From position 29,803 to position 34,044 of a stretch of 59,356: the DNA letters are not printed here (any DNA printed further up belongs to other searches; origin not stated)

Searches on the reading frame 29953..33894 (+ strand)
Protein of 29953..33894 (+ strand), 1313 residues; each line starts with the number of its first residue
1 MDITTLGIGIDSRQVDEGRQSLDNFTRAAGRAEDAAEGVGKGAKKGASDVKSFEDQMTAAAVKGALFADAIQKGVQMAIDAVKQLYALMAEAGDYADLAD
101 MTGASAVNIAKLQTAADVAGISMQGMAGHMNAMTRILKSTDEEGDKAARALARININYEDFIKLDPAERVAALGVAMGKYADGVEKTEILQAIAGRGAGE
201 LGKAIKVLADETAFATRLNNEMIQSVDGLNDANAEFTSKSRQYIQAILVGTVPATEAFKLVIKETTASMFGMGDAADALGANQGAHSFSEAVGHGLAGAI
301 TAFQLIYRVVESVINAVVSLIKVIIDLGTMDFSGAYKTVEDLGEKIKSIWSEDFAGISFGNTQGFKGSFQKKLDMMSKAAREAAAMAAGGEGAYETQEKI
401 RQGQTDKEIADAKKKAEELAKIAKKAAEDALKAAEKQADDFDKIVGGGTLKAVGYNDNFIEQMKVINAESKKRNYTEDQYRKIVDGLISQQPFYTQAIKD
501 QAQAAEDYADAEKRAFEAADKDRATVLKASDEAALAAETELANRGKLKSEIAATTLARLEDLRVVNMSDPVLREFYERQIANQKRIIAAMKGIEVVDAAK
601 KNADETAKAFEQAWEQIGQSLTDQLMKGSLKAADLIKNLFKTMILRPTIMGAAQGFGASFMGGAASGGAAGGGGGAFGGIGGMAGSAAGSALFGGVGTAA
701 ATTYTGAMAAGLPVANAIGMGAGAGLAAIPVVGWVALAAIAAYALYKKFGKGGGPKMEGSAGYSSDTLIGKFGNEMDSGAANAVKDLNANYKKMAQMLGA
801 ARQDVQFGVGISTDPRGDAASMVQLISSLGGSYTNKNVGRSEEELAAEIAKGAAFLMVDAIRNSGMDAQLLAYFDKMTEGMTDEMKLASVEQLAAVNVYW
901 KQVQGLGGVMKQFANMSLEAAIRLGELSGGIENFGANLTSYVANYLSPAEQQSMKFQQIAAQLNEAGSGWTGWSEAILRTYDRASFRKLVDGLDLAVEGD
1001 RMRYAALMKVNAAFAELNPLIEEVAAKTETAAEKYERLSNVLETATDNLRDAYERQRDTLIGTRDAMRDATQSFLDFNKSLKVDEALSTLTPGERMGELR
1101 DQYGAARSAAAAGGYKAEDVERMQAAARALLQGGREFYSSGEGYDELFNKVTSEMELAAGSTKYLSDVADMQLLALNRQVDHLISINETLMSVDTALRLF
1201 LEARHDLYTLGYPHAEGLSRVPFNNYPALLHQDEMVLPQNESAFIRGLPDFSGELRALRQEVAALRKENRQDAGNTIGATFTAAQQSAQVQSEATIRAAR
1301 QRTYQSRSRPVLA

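Call 9: search_protein_families(library=phrogs, proteins=[window:29953-33894:+])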
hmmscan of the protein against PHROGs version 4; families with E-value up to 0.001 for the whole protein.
window:29953-33894:+ (1313 aa): 1 family
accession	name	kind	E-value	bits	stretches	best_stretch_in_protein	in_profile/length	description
phrog_25966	-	tail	1.6e-13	50.1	1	902-1058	1095-1241/1651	tail length tape measure protein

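Call 49: search_protein_families(library=pfam, max_evalue=0.001, proteins=[window:29953-33894:+])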
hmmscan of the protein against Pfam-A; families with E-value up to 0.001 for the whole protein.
window:29953-33894:+ (1313 aa): 0 families
